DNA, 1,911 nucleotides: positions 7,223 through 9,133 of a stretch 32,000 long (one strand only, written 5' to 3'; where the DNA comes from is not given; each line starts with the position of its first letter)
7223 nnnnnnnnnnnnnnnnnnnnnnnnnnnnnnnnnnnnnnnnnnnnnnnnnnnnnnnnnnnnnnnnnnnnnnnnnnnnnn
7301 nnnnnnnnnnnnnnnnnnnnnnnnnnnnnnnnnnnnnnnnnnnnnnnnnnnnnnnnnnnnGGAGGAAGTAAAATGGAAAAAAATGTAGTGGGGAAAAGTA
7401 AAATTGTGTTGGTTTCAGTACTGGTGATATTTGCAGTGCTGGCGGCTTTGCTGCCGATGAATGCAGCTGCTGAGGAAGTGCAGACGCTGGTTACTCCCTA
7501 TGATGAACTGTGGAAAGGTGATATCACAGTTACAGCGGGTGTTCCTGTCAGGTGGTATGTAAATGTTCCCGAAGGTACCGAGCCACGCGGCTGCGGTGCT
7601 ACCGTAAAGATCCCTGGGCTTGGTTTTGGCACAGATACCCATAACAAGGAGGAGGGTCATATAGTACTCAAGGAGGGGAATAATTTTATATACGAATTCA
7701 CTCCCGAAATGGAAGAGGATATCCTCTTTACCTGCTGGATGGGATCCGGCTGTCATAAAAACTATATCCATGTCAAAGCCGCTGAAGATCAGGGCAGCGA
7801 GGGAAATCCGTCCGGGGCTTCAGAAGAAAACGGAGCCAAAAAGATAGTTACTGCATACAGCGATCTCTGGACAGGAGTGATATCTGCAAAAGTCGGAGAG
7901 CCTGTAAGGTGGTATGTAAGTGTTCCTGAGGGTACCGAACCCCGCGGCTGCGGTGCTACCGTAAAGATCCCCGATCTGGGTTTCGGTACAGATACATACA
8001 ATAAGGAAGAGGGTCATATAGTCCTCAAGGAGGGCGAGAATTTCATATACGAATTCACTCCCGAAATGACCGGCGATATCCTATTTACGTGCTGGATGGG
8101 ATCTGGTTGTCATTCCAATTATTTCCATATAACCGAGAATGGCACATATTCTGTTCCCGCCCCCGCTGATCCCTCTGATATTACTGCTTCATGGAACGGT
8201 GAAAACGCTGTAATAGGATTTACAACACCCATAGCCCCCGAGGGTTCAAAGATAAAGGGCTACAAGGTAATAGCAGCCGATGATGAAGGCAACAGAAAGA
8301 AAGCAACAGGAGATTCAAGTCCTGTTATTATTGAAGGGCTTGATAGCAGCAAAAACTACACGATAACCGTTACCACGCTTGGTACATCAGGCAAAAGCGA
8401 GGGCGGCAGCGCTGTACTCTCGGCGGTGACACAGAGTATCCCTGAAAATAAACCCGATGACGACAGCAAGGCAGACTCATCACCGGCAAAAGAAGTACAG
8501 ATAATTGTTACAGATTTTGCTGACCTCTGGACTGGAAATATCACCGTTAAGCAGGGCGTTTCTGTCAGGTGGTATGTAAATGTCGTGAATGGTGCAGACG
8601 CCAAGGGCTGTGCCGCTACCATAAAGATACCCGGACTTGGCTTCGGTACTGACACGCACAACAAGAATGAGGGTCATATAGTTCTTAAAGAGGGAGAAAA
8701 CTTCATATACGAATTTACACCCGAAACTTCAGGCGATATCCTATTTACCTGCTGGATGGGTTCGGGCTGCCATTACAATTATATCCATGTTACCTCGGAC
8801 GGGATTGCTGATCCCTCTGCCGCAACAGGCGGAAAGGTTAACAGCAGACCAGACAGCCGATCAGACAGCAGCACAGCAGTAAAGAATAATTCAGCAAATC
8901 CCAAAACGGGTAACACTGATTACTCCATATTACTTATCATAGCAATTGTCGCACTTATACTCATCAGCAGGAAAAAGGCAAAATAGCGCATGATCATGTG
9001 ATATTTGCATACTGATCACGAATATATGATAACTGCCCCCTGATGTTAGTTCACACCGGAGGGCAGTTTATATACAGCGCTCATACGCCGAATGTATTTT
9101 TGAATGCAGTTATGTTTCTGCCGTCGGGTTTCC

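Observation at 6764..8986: Surface-anchored array of three recently duplicated cupredoxin-like Cys/His/Met modules, co-transcribed with a Cys/Met/His-motif lipoprotein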

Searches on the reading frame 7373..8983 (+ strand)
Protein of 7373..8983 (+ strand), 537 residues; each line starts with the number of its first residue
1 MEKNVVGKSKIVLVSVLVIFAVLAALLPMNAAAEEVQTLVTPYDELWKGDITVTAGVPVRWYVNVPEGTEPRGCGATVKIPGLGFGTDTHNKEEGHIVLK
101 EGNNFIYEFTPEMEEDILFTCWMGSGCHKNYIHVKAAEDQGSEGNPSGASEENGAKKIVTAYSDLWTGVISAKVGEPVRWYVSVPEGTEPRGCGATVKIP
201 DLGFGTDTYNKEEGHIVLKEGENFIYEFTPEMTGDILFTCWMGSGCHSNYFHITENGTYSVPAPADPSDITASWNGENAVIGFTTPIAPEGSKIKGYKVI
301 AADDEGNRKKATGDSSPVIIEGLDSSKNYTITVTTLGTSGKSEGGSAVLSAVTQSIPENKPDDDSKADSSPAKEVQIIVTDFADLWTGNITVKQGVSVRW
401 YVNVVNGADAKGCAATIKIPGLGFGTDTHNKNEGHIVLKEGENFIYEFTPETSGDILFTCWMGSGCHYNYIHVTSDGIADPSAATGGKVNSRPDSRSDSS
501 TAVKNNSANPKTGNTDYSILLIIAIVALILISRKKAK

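Call 3: search_protein_families(library=pfam, proteins=[window:7373-8983:+], max_evalue=1)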
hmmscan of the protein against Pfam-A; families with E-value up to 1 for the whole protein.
window:7373-8983:+ (537 aa): 8 families
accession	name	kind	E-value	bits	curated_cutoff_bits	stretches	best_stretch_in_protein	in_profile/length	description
PF05938.17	Self-incomp_S1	-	6.5e-09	36.7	24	2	210-258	22-70/104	Plant self-incompatibility protein S1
PF00041.27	fn3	-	2.8e-05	24.7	25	1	267-345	3-77/84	Fibronectin type III domain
PF09969.14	DUF2203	-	0.012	16.7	24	0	215-258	73-116/122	Uncharacterized conserved protein (DUF2203)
PF09117.15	MiAMP1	-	0.015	15.9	26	0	458-488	3-33/76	MiAMP1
PF10528.15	GLEYA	-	0.019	15.7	26.2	1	247-286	5-43/91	GLEYA domain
PF25523.1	Ig_RIMBP2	-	0.065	13.7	27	1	290-344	36-92/105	RIMBP2-like, immunoglobulin-like domain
PF08471.15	Ribonuc_red_2_N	-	0.092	13.4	27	0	211-255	43-87/103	Class II vitamin B12-dependent ribonucleotide reductase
PF14524.12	Wzt_C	-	0.31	11.4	30.4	0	424-451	64-91/143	Wzt C-terminal domain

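Call 4: search_protein_families(library=ncbifam, proteins=[window:7373-8983:+], max_evalue=1)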
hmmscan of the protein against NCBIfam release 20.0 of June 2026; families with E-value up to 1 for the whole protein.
window:7373-8983:+ (537 aa): 3 families
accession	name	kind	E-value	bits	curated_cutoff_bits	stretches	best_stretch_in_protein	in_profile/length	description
NF053819.1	EF0750_LPXTG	subfamily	0.017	15.6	47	0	489-531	53-95/105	EF2685/EF0750 family sortase-dependent surface protein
TIGR03656.1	IsdC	equivalog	0.025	14.4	155.85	1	488-535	167-216/219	heme uptake protein IsdC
TIGR03024.1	arch_PEF_CTERM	domain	0.052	13.8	23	1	517-535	6-24/25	PEF-CTERM sorting domain-containing protein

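Call 59: list_cluster_members(proteins=[window:7373-8983:+, window:6764-7357:+])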
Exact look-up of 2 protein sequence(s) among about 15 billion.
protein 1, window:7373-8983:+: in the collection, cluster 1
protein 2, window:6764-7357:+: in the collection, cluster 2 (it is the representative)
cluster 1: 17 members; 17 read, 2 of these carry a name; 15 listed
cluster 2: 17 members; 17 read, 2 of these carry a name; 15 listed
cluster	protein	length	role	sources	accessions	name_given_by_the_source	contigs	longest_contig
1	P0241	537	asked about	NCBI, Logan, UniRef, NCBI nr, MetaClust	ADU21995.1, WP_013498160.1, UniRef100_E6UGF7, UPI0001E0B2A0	fibronectin type III domain-containing protein [Ruminococcus albus] | Fibronectin type III domain protein n=1 Tax=Ruminococcus albus (strain ATCC 27210 / DSM ... | status=active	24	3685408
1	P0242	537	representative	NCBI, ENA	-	-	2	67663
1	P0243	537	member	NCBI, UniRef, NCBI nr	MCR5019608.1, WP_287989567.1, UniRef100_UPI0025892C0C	hypothetical protein [Ruminococcus sp.] | hypothetical protein n=1 Tax=Ruminococcus sp. TaxID=41978 RepID=UPI0025892C0C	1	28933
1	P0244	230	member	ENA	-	-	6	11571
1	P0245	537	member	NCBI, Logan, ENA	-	-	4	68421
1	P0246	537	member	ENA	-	-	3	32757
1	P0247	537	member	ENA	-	-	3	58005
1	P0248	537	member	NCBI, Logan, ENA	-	-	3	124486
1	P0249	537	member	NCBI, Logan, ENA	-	-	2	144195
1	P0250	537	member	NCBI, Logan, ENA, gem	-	-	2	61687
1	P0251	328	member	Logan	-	-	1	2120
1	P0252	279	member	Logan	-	-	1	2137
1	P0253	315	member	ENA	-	-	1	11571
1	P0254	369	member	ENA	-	-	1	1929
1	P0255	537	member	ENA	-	-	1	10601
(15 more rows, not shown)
